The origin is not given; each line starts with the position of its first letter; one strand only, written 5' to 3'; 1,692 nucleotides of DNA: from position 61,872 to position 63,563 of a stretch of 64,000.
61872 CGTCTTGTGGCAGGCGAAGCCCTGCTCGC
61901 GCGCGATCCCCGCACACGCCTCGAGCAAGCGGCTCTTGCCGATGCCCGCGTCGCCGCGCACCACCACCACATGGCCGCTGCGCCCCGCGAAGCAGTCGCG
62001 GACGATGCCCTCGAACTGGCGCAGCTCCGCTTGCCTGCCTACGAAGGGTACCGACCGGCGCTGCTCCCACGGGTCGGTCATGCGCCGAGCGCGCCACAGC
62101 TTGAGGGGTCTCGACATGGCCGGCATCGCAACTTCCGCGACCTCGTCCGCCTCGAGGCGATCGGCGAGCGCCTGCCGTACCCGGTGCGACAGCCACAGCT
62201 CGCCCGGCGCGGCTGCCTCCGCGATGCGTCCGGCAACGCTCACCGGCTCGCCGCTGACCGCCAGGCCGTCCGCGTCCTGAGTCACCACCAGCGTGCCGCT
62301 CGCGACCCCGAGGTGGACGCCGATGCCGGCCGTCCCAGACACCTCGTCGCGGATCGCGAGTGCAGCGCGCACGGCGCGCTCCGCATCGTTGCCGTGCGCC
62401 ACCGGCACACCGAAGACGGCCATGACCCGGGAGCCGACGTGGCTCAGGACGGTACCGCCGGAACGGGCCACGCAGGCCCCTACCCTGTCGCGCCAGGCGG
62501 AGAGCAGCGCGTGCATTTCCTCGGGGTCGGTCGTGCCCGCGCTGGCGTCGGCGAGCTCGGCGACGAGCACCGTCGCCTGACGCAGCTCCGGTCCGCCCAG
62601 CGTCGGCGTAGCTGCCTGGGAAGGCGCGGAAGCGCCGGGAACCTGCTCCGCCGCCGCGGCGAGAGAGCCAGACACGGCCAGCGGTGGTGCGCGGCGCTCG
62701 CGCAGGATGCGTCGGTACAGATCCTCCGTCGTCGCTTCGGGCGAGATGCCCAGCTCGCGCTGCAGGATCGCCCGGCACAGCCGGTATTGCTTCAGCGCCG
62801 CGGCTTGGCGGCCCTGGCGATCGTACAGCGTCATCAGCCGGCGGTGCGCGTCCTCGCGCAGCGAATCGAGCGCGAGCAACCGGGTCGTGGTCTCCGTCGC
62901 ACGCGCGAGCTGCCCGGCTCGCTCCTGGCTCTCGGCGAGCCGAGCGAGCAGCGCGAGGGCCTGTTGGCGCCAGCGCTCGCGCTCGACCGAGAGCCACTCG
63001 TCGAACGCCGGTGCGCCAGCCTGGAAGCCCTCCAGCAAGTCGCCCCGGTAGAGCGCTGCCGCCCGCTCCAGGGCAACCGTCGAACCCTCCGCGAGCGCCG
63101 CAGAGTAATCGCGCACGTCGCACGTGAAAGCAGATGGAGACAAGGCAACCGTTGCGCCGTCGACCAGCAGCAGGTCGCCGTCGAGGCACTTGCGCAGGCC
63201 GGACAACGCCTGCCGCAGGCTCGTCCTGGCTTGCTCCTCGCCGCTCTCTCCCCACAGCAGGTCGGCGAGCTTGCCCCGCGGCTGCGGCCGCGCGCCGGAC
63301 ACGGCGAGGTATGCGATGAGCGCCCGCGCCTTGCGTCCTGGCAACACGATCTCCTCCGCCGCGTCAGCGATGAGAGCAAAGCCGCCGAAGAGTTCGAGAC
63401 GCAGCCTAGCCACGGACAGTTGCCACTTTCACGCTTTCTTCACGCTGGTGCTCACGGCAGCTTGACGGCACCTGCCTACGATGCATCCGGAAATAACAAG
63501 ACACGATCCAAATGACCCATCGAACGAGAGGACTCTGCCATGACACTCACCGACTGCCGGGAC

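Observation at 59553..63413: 1286-aa SARP-BTAD / degenerate cyclase / STAND ATPase / TPR fusion protein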

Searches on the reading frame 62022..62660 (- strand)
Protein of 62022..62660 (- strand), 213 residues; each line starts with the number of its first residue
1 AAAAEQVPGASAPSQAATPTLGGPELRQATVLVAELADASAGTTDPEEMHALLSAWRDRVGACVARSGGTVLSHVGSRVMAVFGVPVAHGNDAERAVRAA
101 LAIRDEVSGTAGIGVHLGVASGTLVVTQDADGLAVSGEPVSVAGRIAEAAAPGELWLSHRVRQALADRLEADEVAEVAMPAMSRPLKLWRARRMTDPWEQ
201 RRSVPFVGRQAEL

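Call 12: search_solved_structures(query=window:62022-62660:-, max_evalue=0.1, show_alignments=5)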
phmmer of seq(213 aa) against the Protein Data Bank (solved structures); distinct sequences matched with E-value up to 0.1: 14.
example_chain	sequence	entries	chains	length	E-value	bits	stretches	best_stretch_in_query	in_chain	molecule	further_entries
2w01_A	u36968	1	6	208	1e-10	45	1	23-199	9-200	ADENYLATE CYCLASE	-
6fht_A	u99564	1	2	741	1.5e-09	41.2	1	22-199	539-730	Bacteriophytochrome,Adenylate cyclase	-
3r5g_A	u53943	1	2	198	7.6e-08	35.6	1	45-190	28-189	CyaB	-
1wc1_A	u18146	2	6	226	2.5e-06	30.6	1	112-168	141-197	ADENYLATE CYCLASE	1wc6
1wc0_A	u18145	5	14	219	2.6e-06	30.6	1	112-168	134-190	ADENYLATE CYCLASE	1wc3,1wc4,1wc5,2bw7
3mr7_A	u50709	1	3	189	1.4e-05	28.3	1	27-190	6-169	Adenylate/guanylate cyclase/hydrolase, alpha/beta fold family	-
5d0g_A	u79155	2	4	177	4e-05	26.7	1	52-197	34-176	Cyclase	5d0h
4wp9_A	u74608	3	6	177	6.8e-05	26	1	52-197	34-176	Ma1120 | Cyclase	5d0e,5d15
4wp3_A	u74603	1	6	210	0.00011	25.3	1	52-197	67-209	Ma1120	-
4wp8_A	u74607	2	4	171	0.0002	24.4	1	52-188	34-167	Ma1120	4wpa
1ybt_A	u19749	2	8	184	0.0011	22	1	64-167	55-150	hydrolase, alpha/beta hydrolase fold family | lipJ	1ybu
1y10_A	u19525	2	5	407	0.0058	19.7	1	116-174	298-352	Hypothetical protein Rv1264/MT1302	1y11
6sir_A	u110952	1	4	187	0.012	18.6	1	25-167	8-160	Nucleotide cyclase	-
5oyh_A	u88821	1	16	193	0.026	17.6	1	40-169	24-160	Nucleotide cyclase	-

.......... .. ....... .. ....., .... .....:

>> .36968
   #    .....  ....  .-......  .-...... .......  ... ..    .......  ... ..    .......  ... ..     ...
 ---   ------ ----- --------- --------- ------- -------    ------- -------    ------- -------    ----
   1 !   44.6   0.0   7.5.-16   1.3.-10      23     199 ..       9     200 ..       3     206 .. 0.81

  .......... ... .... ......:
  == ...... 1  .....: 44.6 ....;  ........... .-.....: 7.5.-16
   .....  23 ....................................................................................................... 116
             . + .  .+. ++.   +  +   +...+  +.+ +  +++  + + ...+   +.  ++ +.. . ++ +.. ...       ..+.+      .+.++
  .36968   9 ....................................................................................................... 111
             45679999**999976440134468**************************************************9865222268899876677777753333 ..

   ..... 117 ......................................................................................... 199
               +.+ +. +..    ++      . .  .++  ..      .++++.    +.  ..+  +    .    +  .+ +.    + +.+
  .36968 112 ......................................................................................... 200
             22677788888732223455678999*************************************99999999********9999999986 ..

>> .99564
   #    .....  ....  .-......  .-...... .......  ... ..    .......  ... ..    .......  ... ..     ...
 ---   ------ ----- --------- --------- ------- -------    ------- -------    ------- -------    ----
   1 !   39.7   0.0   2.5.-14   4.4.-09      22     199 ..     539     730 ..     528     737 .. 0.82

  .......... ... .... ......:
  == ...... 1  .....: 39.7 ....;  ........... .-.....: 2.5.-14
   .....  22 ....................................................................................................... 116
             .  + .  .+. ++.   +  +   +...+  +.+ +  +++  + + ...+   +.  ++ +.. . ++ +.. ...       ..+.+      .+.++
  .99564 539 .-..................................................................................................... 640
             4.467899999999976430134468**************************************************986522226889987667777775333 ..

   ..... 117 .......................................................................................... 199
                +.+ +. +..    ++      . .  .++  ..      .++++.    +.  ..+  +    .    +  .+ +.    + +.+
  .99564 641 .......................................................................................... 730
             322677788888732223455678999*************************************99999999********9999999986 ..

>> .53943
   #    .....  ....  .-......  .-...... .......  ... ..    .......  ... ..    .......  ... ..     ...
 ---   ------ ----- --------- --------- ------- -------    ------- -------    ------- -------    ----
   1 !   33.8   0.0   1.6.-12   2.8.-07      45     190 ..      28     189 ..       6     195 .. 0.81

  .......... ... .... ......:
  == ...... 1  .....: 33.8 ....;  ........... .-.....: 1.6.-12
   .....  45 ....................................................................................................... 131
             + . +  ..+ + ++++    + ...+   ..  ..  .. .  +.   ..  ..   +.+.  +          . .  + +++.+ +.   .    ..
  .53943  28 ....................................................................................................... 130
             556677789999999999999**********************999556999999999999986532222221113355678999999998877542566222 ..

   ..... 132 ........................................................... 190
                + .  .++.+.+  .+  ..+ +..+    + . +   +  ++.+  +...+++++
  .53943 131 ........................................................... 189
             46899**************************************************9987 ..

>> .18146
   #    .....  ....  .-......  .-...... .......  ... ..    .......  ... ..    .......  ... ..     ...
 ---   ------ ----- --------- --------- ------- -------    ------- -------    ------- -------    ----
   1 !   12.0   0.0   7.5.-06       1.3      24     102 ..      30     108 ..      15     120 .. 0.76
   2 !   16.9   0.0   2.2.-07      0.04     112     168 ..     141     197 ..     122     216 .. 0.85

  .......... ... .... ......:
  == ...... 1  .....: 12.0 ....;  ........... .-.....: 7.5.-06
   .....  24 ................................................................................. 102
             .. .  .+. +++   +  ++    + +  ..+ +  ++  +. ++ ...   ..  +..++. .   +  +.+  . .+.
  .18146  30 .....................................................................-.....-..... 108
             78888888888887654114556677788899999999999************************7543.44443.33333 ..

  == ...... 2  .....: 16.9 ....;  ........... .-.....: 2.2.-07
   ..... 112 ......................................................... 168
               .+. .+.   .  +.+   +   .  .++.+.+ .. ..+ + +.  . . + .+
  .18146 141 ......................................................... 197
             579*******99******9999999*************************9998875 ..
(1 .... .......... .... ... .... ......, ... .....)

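Call 60: predict_structure(alignment_id=A4)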
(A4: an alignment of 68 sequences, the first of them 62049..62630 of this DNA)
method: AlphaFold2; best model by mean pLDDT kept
length: 194 residues; sequences in the alignment: 68
mean_pLDDT: 93.1   pTM: 0.88
mean pLDDT of the five models: 93.1, 91.9, 91.8, 91.8, 91.7
residues with pLDDT >= 90: 151; 70-90: 40; 50-70: 3; < 50: 0
segments of 3 or more residues with pLDDT < 50: none
pLDDT, mean of each block of 10 residues (from residue 1): 76 93 91 88 95 98 97 96 98 94 94 96 96 96 97 97 89 91 91 79
secondary structure, 60 per line:
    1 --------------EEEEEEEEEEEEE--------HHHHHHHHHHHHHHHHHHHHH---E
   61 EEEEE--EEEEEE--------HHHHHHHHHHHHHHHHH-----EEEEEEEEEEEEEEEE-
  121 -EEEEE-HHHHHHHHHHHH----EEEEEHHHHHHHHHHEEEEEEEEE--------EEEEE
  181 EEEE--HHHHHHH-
elements in order: E15-27 H36-56 E60-65 E68-73 H82-98 E104-119 E122-126 H128-139 E144-148 H149-158 E159-167 E176-184 H187-193

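Call 65: fold_search(model_id=the predicted structure, library=pdb)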
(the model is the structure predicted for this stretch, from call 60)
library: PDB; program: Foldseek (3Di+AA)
matches with E <= 10: 1006; with E <= 0.001: 192
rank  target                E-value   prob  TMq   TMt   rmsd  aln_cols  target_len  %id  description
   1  3r5g_B                1.5e-16  1.00  0.82  0.81   2.1       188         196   22  Crystal structure of the adenylyl cyclase CyaB from P. aeruginosa (released 2012-01-11)
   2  3r5g_A                8.5e-16  1.00  0.79  0.79   3.1       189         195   21  Crystal structure of the adenylyl cyclase CyaB from P. aeruginosa (released 2012-01-11)
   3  1wc1_C                1.1e-15  1.00  0.76  0.77   2.8       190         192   20  Soluble adenylyl cyclase CyaC from S. platensis in complex with Rp- ATPalphaS (released 2004-12-20)
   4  1wc3_B                1.4e-15  1.00  0.76  0.76   3.4       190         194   20  Soluble adenylyl cyclase CyaC from S. platensis in complex with alpha, beta-methylene-ATP and Strontium (released 2004-12-20)
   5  1wc1_A                2.0e-15  1.00  0.74  0.74   3.5       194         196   21  Soluble adenylyl cyclase CyaC from S. platensis in complex with Rp- ATPalphaS (released 2004-12-20)
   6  1wc0_B                2.2e-15  1.00  0.76  0.75   3.4       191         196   20  Soluble adenylyl cyclase CyaC from S. platensis in complex with alpha, beta-methylene-ATP (released 2004-12-20)
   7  1wc1_B                2.7e-15  1.00  0.75  0.75   3.5       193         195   20  Soluble adenylyl cyclase CyaC from S. platensis in complex with Rp- ATPalphaS (released 2004-12-20)
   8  2bw7_B                3.0e-15  1.00  0.77  0.78   2.6       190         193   20  A novel mechanism for adenylyl cyclase inhibition from the crystal structure of its complex with catechol estrogen (released 2005-07-20)
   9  1wc0_A                3.2e-15  1.00  0.73  0.72   3.7       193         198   20  Soluble adenylyl cyclase CyaC from S. platensis in complex with alpha, beta-methylene-ATP (released 2004-12-20)
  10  1wc4_A                3.4e-15  1.00  0.74  0.72   3.5       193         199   20  Soluble adenylyl cyclase CyaC from S. platensis in complex with alpha, beta-methylene-ATP and Europium (released 2004-12-20)
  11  2w01_C                3.8e-15  1.00  0.84  0.81   2.5       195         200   22  Crystal structure of the guanylyl cyclase Cya2 (released 2008-09-30)
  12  1wc4_B                4.1e-15  1.00  0.77  0.77   2.8       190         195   20  Soluble adenylyl cyclase CyaC from S. platensis in complex with alpha, beta-methylene-ATP and Europium (released 2004-12-20)
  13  2w01_D                5.5e-15  1.00  0.80  0.78   3.1       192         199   23  Crystal structure of the guanylyl cyclase Cya2 (released 2008-09-30)
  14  1wc5_A                7.0e-15  1.00  0.76  0.76   3.0       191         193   21  Soluble adenylyl cyclase CyaC from S. platensis in complex with alpha, beta-methylene-ATP in presence of bicarbonate (released 2004-12-20)
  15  2w01_B                1.4e-14  1.00  0.81  0.79   3.0       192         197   23  Crystal structure of the guanylyl cyclase Cya2 (released 2008-09-30)
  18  2w01_A                1.7e-14  1.00  0.79  0.77   3.1       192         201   23  Crystal structure of the guanylyl cyclase Cya2 (released 2008-09-30)
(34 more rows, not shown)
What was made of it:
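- On Class III nucleotidyl cyclases: The AF2 model (pLDDT 93.1) matches CyaB 3r5g (TM 0.82, E 1.5e-16), Cya2 2w01 (TM 0.84), CyaC and Rv1900c (calls 60, 65).
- The cyclase fold is well preserved (TM 0.82-0.84, call 65).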

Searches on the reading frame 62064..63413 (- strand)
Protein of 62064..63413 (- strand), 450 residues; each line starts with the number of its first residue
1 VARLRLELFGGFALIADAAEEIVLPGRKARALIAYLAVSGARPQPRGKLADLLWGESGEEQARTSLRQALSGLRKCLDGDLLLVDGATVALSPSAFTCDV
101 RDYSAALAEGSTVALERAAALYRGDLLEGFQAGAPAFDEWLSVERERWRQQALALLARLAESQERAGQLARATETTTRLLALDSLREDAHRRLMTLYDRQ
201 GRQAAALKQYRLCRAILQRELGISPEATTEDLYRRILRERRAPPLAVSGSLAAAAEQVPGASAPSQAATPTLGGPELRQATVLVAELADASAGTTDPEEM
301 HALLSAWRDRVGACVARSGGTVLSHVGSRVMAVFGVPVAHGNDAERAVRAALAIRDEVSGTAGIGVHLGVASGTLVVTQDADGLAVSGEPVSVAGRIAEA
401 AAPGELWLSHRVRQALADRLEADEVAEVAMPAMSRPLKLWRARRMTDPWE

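Call 46: search_protein_representatives(protein=window:62064-63413:-)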
Query: 450 residues. Proteins with E-value up to 0.001 (for the whole library): 86918; up to 1e-10: 39260; up to 1e-30: 2884. The best 150 are listed.
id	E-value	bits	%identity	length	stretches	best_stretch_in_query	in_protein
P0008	2.0e-112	392.6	52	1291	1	1-444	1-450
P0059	1.6e-107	376.4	48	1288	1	1-442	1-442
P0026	1.9e-102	359.7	51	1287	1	3-447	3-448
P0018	7.7e-102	357.7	50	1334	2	1-270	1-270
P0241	2.1e-98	346.4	48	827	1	1-448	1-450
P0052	4.7e-94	332.1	46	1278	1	2-443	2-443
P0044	6.0e-94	331.7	45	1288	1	1-444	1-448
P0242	7.1e-94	331.5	51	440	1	4-402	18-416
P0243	3.4e-89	316.1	45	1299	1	1-444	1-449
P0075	7.7e-88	311.6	44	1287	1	2-442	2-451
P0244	1.4e-84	300.9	42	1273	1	1-448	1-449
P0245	1.8e-82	293.9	42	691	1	2-448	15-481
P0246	2.4e-82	293.5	46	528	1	1-423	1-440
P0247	7.0e-82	292.0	50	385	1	2-362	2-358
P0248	7.2e-82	291.9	46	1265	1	4-424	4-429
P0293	6.4e-63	229.5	40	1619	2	24-239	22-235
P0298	7.6e-62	226.0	52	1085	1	4-251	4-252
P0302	1.8e-61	224.8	39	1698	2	2-272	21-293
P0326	8.2e-58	212.7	50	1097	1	1-276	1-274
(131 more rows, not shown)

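Call 85: search_protein_families(library=pfam, proteins=[P0298, P0326, P0293, P0302], max_evalue=0.001)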
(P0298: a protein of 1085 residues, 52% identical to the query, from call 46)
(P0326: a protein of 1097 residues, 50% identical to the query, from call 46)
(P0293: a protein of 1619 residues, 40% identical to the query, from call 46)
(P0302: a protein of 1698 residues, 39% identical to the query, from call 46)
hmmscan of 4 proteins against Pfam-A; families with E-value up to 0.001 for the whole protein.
P0298 (1085 aa): 11 families
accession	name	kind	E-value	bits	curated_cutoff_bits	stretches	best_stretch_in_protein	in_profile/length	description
PF13191.12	AAA_16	-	4.3e-34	118.9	32.6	1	276-451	1-167/167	AAA ATPase domain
PF03704.23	BTAD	-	3.8e-27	95.9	22.1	1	102-237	15-145/146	Bacterial transcriptional activator domain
PF13424.12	TPR_12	-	1.8e-10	41.3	30.1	1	961-1024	9-74/77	Tetratricopeptide repeat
PF00515.34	TPR_1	-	3e-07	30.4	27.8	0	759-787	1-29/34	Tetratricopeptide repeat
PF07719.23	TPR_2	-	5.3e-07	29.7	27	0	759-789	1-31/34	Tetratricopeptide repeat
PF13401.12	AAA_22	-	6.9e-07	30.1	27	1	299-454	5-124/130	AAA domain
PF00486.34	Trans_reg_C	-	2.6e-06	27.8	26.2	1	26-79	7-59/77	Transcriptional regulatory protein, C terminal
PF13181.12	TPR_8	-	4.2e-06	26.9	25.7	0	760-787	2-29/34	Tetratricopeptide repeat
PF00931.28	NB-ARC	-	0.00012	21.9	23.5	0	281-527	2-199/248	NB-ARC domain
PF25199.1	nSTAND_NTPase5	-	0.00028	21.1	34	0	282-332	23-75/145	Novel STAND NTPase 5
PF13432.12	TPR_16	-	0.00037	21.3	32.7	1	920-983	2-59/65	Tetratricopeptide repeat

P0326 (1097 aa): 5 families
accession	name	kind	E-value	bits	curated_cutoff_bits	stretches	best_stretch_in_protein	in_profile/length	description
PF13191.12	AAA_16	-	1.4e-26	94.4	32.6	1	276-446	1-167/167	AAA ATPase domain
PF03704.23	BTAD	-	1.5e-24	87.5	22.1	1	111-240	22-146/146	Bacterial transcriptional activator domain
PF17874.7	TPR_MalT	-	3.7e-05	23.6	45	0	858-1071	13-225/336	MalT-like TPR region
PF00486.34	Trans_reg_C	-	0.00047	20.6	26.2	0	26-62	7-43/77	Transcriptional regulatory protein, C terminal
PF22587.1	DNApolII_insertion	-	0.0008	19.8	27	0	178-210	21-52/61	DNA polymerase II, insertion domain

P0293 (1619 aa): 20 families
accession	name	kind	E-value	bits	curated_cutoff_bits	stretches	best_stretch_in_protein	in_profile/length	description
PF03704.23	BTAD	-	1.9e-41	142.2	22.1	2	107-233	26-146/146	Bacterial transcriptional activator domain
PF13424.12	TPR_12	-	3.4e-28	98.1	30.1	4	1400-1469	5-76/77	Tetratricopeptide repeat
PF07719.23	TPR_2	-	9.4e-22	75.7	27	1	1400-1429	3-32/34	Tetratricopeptide repeat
PF00515.34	TPR_1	-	1.2e-17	63.3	27.8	1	1400-1429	3-32/34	Tetratricopeptide repeat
PF13374.12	TPR_10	-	1.5e-17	63.4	27.5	1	1278-1312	2-37/42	Tetratricopeptide repeat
PF13181.12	TPR_8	-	4.5e-16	58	25.7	0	1359-1389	2-32/34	Tetratricopeptide repeat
PF05729.18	NACHT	-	1.5e-15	57.9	26.7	2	802-942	2-161/167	NACHT domain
PF13401.12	AAA_22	-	1.2e-13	51.9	27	2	799-904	4-109/130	AAA domain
PF13191.12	AAA_16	-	1.5e-09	39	32.6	2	249-339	2-83/167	AAA ATPase domain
PF17874.7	TPR_MalT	-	3.8e-09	36.7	45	1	1214-1352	15-156/336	MalT-like TPR region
PF00931.28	NB-ARC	-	3.9e-09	36.6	23.5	1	788-999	5-221/248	NB-ARC domain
PF13414.12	TPR_11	-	1.6e-07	31.3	26.8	0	1365-1387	1-23/42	TPR repeat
PF13176.12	TPR_7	-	5.2e-07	29.7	27.9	1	1360-1394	1-35/36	Tetratricopeptide repeat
PF13432.12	TPR_16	-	3e-06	28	32.7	1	1244-1306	3-59/65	Tetratricopeptide repeat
PF13428.12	TPR_14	-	5.8e-06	26.9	23.5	0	151-192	3-44/44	Tetratricopeptide repeat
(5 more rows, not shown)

P0302 (1698 aa): 18 families
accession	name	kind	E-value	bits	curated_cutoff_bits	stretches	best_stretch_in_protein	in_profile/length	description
PF03704.23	BTAD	-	1e-24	88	22.1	1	121-256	4-145/146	Bacterial transcriptional activator domain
PF13191.12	AAA_16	-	1.2e-23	84.8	32.6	1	923-1109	1-166/167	AAA ATPase domain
PF00211.25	Guanylate_cyc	-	4.8e-20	72.4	21.9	1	730-893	6-172/183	Adenylate and Guanylate cyclase catalytic domain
PF00561.26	Abhydrolase_1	-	5.3e-14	52.9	25.8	1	1444-1677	2-242/245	alpha/beta hydrolase fold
PF12146.15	Hydrolase_4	-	6e-13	49.1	27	1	1445-1663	7-220/239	Serine aminopeptidase, S33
PF12697.13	Abhydrolase_6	-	3e-12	48.1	26.3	1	1445-1683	1-214/217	Alpha/beta hydrolase family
PF07719.23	TPR_2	-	6.7e-09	35.6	27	1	524-554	4-34/34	Tetratricopeptide repeat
PF13432.12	TPR_16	-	1.2e-07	32.4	32.7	1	527-589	3-65/65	Tetratricopeptide repeat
PF13414.12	TPR_11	-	2.1e-07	31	26.8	0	528-557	1-30/42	TPR repeat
PF00515.34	TPR_1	-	3.3e-07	30.3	27.8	1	527-554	7-34/34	Tetratricopeptide repeat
PF13424.12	TPR_12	-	9.2e-06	26.2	30.1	0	624-658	6-39/77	Tetratricopeptide repeat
PF13181.12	TPR_8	-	9.7e-06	25.8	25.7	0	527-554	7-34/34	Tetratricopeptide repeat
PF13431.12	TPR_17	-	0.00013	22.4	24.4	0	544-563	2-21/34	Tetratricopeptide repeat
PF14559.12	TPR_19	-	0.00045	20.9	25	0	568-618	4-53/68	Tetratricopeptide repeat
PF12895.13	ANAPC3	-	0.00069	20.3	27.2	0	537-615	5-81/82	Anaphase-promoting complex, cyclosome, subunit 3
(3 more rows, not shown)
